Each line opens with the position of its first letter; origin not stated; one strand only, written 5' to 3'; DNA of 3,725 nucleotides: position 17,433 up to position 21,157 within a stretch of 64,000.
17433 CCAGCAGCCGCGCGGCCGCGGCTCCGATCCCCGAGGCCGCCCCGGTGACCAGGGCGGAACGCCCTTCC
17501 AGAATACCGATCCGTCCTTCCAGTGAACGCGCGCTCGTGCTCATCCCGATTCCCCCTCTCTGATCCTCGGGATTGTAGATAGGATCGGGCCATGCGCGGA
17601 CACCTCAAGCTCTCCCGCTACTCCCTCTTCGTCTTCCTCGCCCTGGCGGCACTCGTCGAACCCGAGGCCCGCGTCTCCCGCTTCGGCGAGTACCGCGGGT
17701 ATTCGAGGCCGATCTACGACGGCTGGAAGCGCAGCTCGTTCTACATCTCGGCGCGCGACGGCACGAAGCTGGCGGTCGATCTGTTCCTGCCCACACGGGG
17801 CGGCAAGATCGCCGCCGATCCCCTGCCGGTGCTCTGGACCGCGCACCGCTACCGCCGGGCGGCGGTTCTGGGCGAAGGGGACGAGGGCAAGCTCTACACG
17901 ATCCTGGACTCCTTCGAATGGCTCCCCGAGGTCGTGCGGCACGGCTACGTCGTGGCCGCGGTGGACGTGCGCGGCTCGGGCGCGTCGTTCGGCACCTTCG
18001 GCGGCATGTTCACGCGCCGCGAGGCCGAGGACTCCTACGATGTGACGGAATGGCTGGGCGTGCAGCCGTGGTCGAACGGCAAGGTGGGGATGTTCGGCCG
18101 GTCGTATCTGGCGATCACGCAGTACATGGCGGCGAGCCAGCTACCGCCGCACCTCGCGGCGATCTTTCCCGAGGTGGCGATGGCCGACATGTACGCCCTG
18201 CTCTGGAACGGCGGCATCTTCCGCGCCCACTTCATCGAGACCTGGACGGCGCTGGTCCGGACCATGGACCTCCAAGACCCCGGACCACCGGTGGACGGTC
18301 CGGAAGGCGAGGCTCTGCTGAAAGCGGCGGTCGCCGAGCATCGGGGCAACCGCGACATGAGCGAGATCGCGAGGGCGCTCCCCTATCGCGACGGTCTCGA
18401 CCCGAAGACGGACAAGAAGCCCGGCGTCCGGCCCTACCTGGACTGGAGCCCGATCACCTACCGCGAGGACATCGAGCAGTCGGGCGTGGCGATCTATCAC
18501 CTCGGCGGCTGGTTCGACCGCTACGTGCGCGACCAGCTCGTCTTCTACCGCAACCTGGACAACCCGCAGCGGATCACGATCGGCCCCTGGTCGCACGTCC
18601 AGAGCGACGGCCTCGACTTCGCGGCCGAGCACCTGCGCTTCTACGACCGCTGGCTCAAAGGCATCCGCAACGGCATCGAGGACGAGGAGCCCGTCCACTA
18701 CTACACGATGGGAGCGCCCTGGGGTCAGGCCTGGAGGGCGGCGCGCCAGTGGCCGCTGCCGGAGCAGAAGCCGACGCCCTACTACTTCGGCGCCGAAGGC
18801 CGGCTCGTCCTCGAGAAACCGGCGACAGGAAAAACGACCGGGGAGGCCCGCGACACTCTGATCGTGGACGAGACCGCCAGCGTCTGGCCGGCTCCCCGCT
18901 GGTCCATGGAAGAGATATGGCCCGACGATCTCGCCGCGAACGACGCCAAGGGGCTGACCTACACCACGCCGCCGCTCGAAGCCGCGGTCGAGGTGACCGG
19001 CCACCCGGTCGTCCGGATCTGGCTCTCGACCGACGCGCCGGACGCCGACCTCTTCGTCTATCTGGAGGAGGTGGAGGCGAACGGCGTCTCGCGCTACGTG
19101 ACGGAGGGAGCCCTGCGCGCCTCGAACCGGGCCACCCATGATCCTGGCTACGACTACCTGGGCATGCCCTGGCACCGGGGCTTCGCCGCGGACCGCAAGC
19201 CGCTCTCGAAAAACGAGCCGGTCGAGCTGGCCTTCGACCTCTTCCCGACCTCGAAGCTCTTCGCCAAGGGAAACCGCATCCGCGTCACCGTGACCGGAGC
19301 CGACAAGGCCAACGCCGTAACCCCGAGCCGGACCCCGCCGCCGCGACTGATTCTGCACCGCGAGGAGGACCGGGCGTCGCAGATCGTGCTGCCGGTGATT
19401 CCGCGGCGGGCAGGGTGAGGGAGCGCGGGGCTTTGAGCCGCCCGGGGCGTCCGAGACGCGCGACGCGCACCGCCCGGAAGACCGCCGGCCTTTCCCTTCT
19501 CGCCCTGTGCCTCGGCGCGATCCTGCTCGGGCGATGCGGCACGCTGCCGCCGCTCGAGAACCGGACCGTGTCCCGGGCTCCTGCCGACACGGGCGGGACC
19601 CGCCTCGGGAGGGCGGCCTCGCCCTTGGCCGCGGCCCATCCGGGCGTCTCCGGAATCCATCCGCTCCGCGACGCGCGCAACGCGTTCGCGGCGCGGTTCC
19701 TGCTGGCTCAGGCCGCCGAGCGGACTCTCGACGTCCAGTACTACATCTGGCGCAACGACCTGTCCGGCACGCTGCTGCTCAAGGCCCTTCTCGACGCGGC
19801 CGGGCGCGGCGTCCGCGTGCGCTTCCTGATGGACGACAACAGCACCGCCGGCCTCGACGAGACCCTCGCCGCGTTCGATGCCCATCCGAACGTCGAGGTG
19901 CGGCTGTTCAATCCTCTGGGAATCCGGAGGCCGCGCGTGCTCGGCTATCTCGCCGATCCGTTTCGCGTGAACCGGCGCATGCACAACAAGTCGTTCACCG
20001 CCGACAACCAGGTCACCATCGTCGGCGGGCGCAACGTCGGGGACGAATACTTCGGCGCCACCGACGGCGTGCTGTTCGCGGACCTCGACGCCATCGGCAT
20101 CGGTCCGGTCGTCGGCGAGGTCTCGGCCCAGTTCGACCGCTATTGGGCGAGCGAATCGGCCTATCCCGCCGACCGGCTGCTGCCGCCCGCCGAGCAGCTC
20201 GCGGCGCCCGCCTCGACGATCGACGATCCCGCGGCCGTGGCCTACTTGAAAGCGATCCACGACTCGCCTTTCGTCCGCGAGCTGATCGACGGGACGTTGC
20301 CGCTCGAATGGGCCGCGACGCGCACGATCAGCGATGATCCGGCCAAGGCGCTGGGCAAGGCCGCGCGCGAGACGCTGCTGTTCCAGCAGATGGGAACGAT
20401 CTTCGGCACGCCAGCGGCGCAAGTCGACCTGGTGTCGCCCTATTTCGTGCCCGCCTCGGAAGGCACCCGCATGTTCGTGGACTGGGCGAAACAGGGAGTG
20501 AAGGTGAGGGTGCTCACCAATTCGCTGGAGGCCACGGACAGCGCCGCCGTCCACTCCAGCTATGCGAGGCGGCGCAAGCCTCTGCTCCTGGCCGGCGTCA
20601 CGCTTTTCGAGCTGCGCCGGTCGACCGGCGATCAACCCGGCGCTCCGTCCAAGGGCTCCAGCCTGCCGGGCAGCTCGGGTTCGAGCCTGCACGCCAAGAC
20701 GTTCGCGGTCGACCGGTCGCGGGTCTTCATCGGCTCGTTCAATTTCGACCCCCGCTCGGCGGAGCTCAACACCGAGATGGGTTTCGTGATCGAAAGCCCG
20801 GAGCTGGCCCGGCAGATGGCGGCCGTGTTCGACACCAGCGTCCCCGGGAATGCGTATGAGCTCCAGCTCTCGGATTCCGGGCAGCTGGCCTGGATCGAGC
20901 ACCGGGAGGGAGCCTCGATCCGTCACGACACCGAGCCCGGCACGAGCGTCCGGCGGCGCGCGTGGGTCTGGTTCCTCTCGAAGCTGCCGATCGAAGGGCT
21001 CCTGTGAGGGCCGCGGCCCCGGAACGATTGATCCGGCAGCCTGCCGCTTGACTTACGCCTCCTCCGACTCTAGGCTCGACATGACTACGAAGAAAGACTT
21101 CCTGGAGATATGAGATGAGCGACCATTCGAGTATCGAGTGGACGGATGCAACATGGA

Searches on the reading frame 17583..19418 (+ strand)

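Call 71: search_protein_families(library=pfam, proteins=[window:17583-19418:+], max_evalue=0.0001)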
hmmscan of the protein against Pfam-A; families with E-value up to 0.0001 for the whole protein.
window:17583-19418:+ (611 aa): 2 families
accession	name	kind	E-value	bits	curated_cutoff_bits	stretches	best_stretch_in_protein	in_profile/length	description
PF02129.25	Peptidase_S15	-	1.2e-52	179.6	23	1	59-340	1-262/262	X-Pro dipeptidyl-peptidase (S15 family)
PF08530.16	PepX_C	-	2e-38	132.9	22.5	1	363-586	1-192/217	X-Pro dipeptidyl-peptidase C-terminal non-catalytic domain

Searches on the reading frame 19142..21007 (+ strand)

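Call 71: search_protein_families(library=pfam, proteins=[window:19142-21007:+], max_evalue=0.0001)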
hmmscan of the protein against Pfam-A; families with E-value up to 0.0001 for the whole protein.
window:19142-21007:+ (621 aa): 2 families
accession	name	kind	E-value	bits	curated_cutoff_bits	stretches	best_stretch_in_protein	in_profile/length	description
PF13091.12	PLDc_2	-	3.3e-33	114.8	27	2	427-564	11-129/132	PLD-like domain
PF00614.28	PLDc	-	4e-06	27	21.9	0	515-539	4-28/28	Phospholipase D Active site motif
